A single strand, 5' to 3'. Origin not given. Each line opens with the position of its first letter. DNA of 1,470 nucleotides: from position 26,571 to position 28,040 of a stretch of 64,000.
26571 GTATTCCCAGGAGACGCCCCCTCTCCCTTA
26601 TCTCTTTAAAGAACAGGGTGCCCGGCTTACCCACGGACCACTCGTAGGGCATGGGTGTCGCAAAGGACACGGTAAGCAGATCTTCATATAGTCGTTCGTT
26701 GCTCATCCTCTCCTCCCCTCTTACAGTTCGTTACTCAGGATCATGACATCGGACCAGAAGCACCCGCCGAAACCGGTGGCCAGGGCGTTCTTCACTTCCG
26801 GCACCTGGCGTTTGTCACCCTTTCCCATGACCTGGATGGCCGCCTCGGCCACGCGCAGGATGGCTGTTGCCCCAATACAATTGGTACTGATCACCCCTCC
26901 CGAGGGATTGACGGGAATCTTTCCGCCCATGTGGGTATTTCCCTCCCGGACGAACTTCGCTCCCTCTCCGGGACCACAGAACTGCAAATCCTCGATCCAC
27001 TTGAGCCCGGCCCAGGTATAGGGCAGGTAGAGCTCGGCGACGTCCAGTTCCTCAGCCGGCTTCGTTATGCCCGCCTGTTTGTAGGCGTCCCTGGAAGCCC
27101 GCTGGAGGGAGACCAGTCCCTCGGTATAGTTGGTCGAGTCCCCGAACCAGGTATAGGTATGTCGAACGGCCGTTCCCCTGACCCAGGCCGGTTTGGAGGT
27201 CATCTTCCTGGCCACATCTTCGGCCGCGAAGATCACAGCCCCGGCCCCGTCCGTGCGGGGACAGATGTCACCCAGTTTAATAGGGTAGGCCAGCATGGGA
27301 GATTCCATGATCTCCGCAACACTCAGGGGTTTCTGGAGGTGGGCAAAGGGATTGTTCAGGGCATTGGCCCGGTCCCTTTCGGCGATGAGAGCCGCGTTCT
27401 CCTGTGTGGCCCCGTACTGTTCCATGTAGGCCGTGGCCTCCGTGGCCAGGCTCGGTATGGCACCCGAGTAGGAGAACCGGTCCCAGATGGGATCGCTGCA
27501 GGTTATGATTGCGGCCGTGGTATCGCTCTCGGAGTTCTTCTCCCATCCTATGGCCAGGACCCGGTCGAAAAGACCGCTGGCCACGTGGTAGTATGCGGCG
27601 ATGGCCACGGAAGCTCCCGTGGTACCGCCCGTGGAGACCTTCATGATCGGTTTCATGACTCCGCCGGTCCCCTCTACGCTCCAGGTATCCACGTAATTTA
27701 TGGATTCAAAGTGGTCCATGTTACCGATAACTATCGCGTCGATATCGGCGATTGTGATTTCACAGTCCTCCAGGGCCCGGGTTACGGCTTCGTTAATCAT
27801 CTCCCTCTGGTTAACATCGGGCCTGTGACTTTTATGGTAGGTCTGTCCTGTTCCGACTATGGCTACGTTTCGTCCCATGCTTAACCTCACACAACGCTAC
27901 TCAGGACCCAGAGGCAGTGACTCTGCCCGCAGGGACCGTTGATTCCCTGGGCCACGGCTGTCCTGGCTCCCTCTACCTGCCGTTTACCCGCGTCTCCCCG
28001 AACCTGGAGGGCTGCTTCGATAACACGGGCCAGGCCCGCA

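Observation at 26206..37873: Tandemly duplicated [true thiolase + Cys-less thiolase-fold pair + two DUF35] modules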

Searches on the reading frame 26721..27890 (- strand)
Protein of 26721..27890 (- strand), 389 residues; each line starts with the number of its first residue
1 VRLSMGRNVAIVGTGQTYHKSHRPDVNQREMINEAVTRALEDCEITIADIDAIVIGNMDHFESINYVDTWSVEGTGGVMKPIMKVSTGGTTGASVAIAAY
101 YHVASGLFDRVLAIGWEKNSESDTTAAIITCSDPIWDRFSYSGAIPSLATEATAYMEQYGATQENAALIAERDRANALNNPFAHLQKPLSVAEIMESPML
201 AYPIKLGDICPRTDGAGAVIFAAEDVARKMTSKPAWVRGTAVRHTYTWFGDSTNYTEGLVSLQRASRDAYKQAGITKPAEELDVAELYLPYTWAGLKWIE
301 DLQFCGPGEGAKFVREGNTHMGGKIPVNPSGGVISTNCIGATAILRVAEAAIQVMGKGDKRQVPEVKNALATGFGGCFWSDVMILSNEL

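Call 3: search_protein_families(library=pfam, proteins=[window:26721-27890:-], max_evalue=0.01)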
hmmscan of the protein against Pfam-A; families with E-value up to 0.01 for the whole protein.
window:26721-27890:- (389 aa): 2 families
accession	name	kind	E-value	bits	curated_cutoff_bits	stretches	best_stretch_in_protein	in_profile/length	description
PF22691.2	Thiolase_C_1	-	9.7e-34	116.6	28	1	259-385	17-142/144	Thiolase C-terminal domain-like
PF00108.29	Thiolase_N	-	9e-09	35.5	26.4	1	9-181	1-188/260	Thiolase, N-terminal domain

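Call 6: search_solved_structures(query=window:26721-27890:-, max_evalue=0.001, show_alignments=2)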
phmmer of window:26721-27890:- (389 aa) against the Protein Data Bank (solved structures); distinct sequences matched with E-value up to 0.001: 19.
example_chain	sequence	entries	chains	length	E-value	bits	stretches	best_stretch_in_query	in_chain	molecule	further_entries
4yzo_A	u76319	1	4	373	1.5e-40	142.6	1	78-380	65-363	Putative acyl-CoA acyltransferase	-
7yvy_A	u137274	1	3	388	5.5e-39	137.4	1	7-377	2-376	Acetyl-CoA acetyltransferase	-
6esq_A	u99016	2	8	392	3.3e-38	134.8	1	7-369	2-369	acetoacetyl-CoA thiolase | Acetyl-CoA acetyltransferase thiolase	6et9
7pxp_C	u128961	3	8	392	1.6e-36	129.3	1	5-376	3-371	Benzoylsuccinyl-CoA thiolase subunit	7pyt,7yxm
6hsj_A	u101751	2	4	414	1.4e-33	119.6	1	7-376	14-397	SCP2-thiolase (type-1)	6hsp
6hrv_A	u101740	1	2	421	1.5e-33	119.5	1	7-376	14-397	SCP2-thiolase (type-1)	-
4u4e_A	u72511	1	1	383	4.8e-33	117.9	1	7-379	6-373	Thiolase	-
5m3k_C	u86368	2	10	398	8.2e-28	100.6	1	6-388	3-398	2,4-diacetylphloroglucinol biosynthesis protein PhlC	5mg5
6ok1_A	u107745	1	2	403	1.4e-26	96.6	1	9-377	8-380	Lipid-transfer protein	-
9skm_I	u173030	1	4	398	7.9e-26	94.1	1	6-388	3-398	2,4-diacetylphloroglucinol biosynthesis protein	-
9skh_I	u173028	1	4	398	1.4e-25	93.3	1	6-388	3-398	2,4-diacetylphloroglucinol biosynthesis protein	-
9myr_A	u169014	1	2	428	2.2e-21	79.5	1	9-378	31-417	Nonspecific lipid-transfer protein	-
3zbl_A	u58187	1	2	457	5.4e-16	61.7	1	78-368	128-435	3-KETOACYL-COA THIOLASE-LIKE PROTEIN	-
3zbk_A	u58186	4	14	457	5.5e-16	61.7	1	78-369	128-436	3-KETOACYL-COA THIOLASE-LIKE PROTEIN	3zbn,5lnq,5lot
4bia_A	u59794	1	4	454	8.5e-16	61.1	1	29-372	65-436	3-KETOACYL-COA THIOLASE, PUTATIVE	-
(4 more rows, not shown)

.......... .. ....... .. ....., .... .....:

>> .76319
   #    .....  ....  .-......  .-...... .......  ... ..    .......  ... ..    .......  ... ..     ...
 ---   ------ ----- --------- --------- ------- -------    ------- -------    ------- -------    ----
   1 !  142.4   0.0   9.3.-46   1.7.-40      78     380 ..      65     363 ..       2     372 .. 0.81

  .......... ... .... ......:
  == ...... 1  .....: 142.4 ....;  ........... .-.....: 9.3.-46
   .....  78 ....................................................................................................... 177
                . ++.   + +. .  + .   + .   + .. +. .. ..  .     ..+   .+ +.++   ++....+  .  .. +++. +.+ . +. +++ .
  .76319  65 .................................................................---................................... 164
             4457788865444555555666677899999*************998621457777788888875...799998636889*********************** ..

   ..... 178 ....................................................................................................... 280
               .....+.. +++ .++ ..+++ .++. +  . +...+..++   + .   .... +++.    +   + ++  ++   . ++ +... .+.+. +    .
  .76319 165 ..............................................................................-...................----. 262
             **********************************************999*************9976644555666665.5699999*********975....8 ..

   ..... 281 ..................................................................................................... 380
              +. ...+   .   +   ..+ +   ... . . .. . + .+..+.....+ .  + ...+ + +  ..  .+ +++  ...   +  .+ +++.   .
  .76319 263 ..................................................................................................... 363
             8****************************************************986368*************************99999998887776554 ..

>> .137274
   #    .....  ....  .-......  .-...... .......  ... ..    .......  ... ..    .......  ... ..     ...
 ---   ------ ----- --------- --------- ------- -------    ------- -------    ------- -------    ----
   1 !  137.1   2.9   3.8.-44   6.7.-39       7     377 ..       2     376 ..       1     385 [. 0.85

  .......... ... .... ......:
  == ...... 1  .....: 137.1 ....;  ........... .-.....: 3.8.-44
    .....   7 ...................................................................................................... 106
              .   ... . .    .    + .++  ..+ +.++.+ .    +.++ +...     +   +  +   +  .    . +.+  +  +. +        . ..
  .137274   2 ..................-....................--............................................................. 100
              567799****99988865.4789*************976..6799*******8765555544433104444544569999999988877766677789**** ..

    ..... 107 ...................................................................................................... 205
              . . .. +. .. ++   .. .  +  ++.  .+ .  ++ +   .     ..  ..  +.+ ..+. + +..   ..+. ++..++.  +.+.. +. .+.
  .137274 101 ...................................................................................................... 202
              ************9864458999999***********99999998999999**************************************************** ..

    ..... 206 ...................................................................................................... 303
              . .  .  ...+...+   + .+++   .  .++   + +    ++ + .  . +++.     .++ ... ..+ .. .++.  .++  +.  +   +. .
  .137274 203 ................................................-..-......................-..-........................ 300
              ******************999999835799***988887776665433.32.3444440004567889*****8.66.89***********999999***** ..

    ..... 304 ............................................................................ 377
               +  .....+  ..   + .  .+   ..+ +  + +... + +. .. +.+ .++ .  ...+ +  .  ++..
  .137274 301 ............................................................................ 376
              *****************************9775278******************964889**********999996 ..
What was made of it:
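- Closest known: ST0096 thiolase-like protein of Sulfolobus tokodaii. Same: It is also Cys-less at the nucleophile loop (alignment in call 6).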

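Call 8: find_encoding_contigs(protein=window:26721-27890:-, flank=10000, max_places=6)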
Protein window:26721-27890:- (389 aa): no gene with exactly this product is on record in the collection.

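Call 10: find_homologous_proteins(query=window:26721-27890:-, max_evalue=1e-20)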
Query window:26721-27890:- (389 aa): 2357 proteins with E <= 1e-20 among 8000 candidates; the best 120 are listed.
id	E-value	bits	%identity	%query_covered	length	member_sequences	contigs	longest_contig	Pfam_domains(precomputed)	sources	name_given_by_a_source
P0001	1.3e-259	879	100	99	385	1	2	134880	PF00108.30,PF22691.3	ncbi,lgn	-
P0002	4.0e-225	765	86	98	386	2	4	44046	PF00108.30,PF22691.3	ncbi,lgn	-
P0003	1.8e-224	763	83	99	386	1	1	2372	PF00108.30,PF22691.3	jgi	-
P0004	3.4e-223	759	84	99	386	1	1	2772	PF00108.30,PF22691.3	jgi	jgi:acetyl-CoA C-acetyltransferase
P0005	7.2e-222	754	85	99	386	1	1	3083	PF00108.30,PF22691.3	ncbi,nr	ncbi:MAG: thiolase family protein [Spirochaetales bacterium]|nr:MAG: thiolase family protein [Spiroc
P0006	4.2e-221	752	84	99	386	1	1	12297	PF00108.30,PF22691.3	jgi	jgi:acetyl-CoA C-acetyltransferase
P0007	1.1e-220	750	84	99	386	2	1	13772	PF00108.30,PF22691.3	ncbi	-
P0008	3.8e-220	749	83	99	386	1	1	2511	PF00108.30,PF22691.3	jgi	jgi:acetyl-CoA C-acetyltransferase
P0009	6.3e-220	748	83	99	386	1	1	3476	PF00108.30,PF22691.3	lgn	-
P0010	5.9e-219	745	83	99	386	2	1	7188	PF00108.30,PF22691.3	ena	-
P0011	1.1e-218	744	83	99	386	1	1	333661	PF00108.30,PF22691.3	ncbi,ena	-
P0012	2.3e-218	743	82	99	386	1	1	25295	PF00108.30,PF22691.3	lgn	-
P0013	8.1e-218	741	83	99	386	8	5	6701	PF00108.30,PF22691.3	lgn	-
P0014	1.1e-217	741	83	99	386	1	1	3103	PF00108.30,PF22691.3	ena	-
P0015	8.7e-217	738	82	99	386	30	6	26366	PF00108.30,PF22691.3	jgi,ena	-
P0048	1.3e-212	724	83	98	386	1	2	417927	PF00108.30,PF22691.3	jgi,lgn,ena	-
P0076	1.0e-208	711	80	99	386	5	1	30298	PF00108.30,PF22691.3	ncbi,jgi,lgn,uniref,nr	ncbi:acetyl-CoA C-acetyltransferase [Desulfatibacillum alkenivorans DSM 16219]|jgi:acetyl-CoA C-acet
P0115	4.1e-202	689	78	99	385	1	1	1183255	PF00108.30,PF22691.3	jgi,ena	jgi:acetyl-CoA C-acetyltransferase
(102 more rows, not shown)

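Call 17: find_related_loci(query=window:26721-27890:-, collection=genome_contigs, flank=10000)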
Query window:26721-27890:- (389 aa) in genome_contigs; peptide patterns used: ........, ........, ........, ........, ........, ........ (x = any residue, [..] = any of these).
483 stretches matched a pattern; 466 encode a relative of the query (tblastn E <= 1e-3); the best 80 are kept; 80 distinct loci.
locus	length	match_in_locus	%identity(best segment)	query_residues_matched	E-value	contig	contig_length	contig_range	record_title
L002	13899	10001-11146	85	4-385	0e+0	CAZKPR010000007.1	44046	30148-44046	MAG TPA_asm: uncultured Leptospirales bacterium isolate binchicken_co26_5 genome assembly, contig: NODE_1310_length_4404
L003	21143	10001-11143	85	5-385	0e+0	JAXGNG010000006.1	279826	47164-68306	MAG: Spirochaetota bacterium isolate AnMBR.bin250 bin250_6, whole genome shotgun sequence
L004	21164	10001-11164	85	1-388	0e+0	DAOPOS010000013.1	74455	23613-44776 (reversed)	MAG TPA_asm: Syntrophales bacterium isolate AMR_MDS_1568 NODE_437_length_74455_cov_12.308548, whole genome shotgun seque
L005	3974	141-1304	85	1-388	0e+0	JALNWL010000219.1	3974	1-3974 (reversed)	MAG: Syntrophales bacterium isolate SO_2016_LW2 bin 162 scaffold55376_LW138R_2016, whole genome shotgun sequence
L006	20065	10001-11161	84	2-388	0e+0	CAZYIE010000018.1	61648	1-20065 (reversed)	MAG TPA_asm: uncultured Smithella sp. isolate binchicken_co113_249 genome assembly, contig: NODE_521_length_61648_cov_3.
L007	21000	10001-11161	83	2-388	0e+0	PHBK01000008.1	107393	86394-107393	MAG: Deltaproteobacteria bacterium HGW-Deltaproteobacteria-12 bjp_ig2069_scaffold_152, whole genome shotgun sequence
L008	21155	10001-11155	83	4-388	0e+0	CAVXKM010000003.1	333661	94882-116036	MAG: uncultured Spirochaetota bacterium isolate MFD02979.bin.2.4 genome assembly, contig: contig_42031, whole genome sho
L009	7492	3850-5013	82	1-388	0e+0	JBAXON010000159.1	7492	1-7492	MAG: Deltaproteobacteria bacterium isolate ELA506 MAG506_159, whole genome shotgun sequence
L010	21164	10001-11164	82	1-388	0e+0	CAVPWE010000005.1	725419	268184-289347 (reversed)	MAG: uncultured delta proteobacterium isolate MFD00032.bin.1.44 genome assembly, contig: contig_46519, whole genome shot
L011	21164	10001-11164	82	1-388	0e+0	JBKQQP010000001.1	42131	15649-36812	MAG: Syntrophales bacterium isolate MGr2D2E2F__bin_107 MGr2D2E2F_000000014313, whole genome shotgun sequence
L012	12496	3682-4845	82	1-388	0e+0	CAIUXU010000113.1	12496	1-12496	MAG: uncultured Syntrophobacterales bacterium isolate Day2-6_bin-621 genome assembly, contig: bin-621:113/575, whole gen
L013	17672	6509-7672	82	1-388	0e+0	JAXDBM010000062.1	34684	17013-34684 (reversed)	MAG: Syntrophales bacterium isolate POMEDNA-B18 Raw2_k127_841821, whole genome shotgun sequence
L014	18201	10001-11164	82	1-388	0e+0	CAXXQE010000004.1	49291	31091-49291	MAG: Syntrophales bacterium isolate 2205dbbf-2645-4edd-9011-b673a5b30e4c genome assembly, contig: contig_4, whole genome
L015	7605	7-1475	81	1-388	0e+0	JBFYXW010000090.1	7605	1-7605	MAG: Syntrophaceae bacterium isolate PPR_0392 PPR_0392.fa_k121_861965, whole genome shotgun sequence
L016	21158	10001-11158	79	3-388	0e+0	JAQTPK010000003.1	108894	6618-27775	MAG: Syntrophales bacterium isolate STB_114 NODE_412_length_108894_cov_7.455874_Sandtown_B, whole genome shotgun sequenc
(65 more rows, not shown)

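Call 23: search_protein_families(library=ncbifam, proteins=[window:26721-27890:-], max_evalue=0.00001)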
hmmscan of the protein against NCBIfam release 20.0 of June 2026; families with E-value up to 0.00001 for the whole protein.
window:26721-27890:- (389 aa): 17 families
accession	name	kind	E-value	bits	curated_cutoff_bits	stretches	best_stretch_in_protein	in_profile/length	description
NF006180.0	PRK08313.1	subfamily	3.8e-109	365.1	514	1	5-377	2-373/389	thiolase domain-containing protein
NF004721.0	PRK06065.1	equivalog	5.3e-80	269.2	455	1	3-385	6-391/393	thiolase domain-containing protein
NF004720.0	PRK06064.1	subfamily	1.6e-74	251.1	420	1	7-377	2-376/389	thiolase domain-containing protein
NF009228.0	PRK12578.1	subfamily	2.6e-63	213.9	485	1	5-385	1-385/387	thiolase domain-containing protein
NF004982.0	PRK06365.1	equivalog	1e-60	206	695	2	4-239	13-252/430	thiolase domain-containing protein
NF004810.0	PRK06157.1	equivalog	5e-60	203.7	403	1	4-383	4-390/400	acetyl-CoA acetyltransferase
NF004811.0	PRK06158.1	subfamily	8e-60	202.8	421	1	8-384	9-376/384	acetyl-CoA acetyltransferase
NF053570.1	AcCoTHIOL_METTL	equivalog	2.8e-59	200.9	600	1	7-378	2-373/385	acetyl-CoA acetyltransferase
NF004722.0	PRK06066.1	equivalog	5e-59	200.2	516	1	7-374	4-370/385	thiolase domain-containing protein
NF006102.0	PRK08256.1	subfamily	2e-50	172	436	1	6-376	2-383/394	lipid-transfer protein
NF004715.0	PRK06059.1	equivalog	2.5e-49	168.3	424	1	6-374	3-386/399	lipid-transfer protein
NF005704.0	PRK07516.1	subfamily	4.1e-46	157.7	412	1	8-377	3-376/389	thiolase domain-containing protein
NF005892.0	PRK07855.1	subfamily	4.6e-46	157.4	469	1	6-381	5-384/390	lipid-transfer protein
NF053628.1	BnzsclthlBbsBGT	equivalog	4.2e-41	141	750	1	5-369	3-363/389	benzoylsuccinyl-CoA thiolase subunit BbsB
NF006010.0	PRK08142.1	subfamily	2.5e-36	125.3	462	1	19-378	16-374/388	thiolase domain-containing protein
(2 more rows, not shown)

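Call 29: search_dna_similar(query=window:26721-27890:-, collection=plasmids, mode=protein, max_rows=30, max_evalue=1e-20)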
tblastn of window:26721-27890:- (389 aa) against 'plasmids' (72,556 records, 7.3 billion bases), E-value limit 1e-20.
Records with a match: 456; places in all: 772; records where one place covers at least 80% of the query: 412.
Best place of each record, by identity: <60% 456.
By first word of the organism name: Rhodococcus 41; Sulfitobacter 37; Pseudosulfitobacter 34; Streptomyces 21; Sphingobium 17; Cupriavidus 15; Paracoccus 15; Azospirillum 13; Novosphingobium 12; Variovorax 12; and 110 more.
By predicted mobility (MOB-suite, as given by PLSDB): non-mobilizable 318; conjugative 74; mobilizable 64.
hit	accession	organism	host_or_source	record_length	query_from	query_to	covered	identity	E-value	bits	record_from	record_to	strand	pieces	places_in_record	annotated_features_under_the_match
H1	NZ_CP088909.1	Rhodococcus qingshengii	cell culture,forest soil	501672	5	387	98%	38.6%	5e-77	266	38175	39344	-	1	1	thiolase domain-containing protein | hypothetical protein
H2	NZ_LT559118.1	Nonomuraea gerenzanensis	-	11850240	3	376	96%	39.4%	3e-72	252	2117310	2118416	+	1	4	none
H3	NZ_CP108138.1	Streptomyces sp. NBC_00184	-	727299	9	376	95%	39.6%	1e-69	244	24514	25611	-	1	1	thiolase domain-containing protein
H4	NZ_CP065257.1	Streptomyces clavuligerus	cell culture,lab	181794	9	376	95%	39.2%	2e-73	255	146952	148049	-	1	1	thiolase domain-containing protein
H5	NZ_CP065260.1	Streptomyces clavuligerus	cell culture,lab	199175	9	376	95%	39.2%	2e-73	255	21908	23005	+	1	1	thiolase domain-containing protein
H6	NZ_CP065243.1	Streptomyces clavuligerus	cell culture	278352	9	376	95%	39.2%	2e-73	255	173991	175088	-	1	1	thiolase domain-containing protein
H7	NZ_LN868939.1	Nocardia farcinica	not known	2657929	10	376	94%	39.3%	1e-71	250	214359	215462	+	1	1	none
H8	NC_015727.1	Cupriavidus necator N-1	soil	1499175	2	388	99%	37.1%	7e-77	265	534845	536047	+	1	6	record has no annotation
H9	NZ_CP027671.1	Simplicispira suum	cell culture,Dust collector of pigpen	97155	3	376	96%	38.3%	7e-72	251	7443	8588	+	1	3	thiolase family protein (x2)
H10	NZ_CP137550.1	Streptomyces sp. N50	Selaginella tamariscina,cell ...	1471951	9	376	95%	38.9%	4e-66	234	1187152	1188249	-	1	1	record has no annotation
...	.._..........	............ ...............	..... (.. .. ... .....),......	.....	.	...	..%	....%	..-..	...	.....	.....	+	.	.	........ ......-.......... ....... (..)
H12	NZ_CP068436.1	Cupriavidus necator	heavy metal containmented soil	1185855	9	388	98%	37.0%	3e-75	261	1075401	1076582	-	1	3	none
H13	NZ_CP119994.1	Halomarina sp. PSR21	cell culture,saline soil from Tarim ...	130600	4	375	96%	34.8%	2e-44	171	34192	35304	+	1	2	3-ketoacyl-CoA thiolase | OB-fold domain-containing protein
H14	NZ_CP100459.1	Halomarina sp. BND7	cell culture,sediment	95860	4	375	96%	34.3%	1e-44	172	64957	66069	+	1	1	3-ketoacyl-CoA thiolase | hypothetical protein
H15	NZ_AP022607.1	Mycobacterium branderi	-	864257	2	386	99%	32.7%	2e-31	133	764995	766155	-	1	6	beta-ketoacyl synthase N-terminal-like domain-containing protein | OB-fold domain-containing protein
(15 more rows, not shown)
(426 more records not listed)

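Call 30: get_annotated_region(hit=H1, flank=8000)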
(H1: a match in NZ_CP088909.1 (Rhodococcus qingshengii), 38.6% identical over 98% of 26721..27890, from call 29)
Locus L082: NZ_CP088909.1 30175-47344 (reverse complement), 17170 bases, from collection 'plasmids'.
description: Rhodococcus qingshengii strain VT6 plasmid pLP1, complete sequence
organism: Rhodococcus qingshengii (NCBI taxid 334542)
taxonomy: Bacteria; Actinomycetota; Actinomycetes; Mycobacteriales; Nocardiaceae; Rhodococcus; Rhodococcus qingshengii
host: -; source: cell culture,forest soil; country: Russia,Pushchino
typing (MOB-suite, as given by PLSDB): mobilizable; relaxase MOBP
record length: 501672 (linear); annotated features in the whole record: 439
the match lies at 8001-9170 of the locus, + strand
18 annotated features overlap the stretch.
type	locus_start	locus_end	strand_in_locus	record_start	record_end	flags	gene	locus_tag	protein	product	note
CDS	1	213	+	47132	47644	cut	-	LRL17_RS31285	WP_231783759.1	flavin reductase family protein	-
CDS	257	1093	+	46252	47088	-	-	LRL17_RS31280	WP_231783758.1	mycofactocin-coupled SDR family oxidoreductase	-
CDS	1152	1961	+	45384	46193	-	-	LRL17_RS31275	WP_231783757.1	mycofactocin-coupled SDR family oxidoreductase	-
CDS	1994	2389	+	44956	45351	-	-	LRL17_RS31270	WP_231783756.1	SRPBCC family protein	-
CDS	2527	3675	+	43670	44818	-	-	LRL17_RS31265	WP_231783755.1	acetyl-CoA C-acetyltransferase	-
CDS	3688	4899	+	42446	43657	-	-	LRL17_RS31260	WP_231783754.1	acyl-CoA dehydrogenase family protein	-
CDS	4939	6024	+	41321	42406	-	-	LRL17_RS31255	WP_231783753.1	acyl-CoA dehydrogenase family protein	-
CDS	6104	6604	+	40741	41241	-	-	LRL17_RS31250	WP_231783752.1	MaoC family dehydratase N-terminal domain-containing protein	-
CDS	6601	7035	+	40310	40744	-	-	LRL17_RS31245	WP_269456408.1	MaoC/PaaZ C-terminal domain-containing protein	-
CDS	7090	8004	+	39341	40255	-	-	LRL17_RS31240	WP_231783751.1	hypothetical protein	-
CDS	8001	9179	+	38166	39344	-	-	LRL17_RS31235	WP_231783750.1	thiolase domain-containing protein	-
CDS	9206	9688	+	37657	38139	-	-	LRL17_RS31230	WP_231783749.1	Zn-ribbon domain-containing OB-fold protein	-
CDS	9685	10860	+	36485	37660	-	-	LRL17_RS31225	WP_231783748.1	CaiB/BaiF CoA-transferase family protein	-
CDS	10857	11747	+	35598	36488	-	-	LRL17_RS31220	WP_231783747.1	SDR family NAD(P)-dependent oxidoreductase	-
CDS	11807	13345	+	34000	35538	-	-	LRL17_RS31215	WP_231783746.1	long-chain-fatty-acid--CoA ligase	-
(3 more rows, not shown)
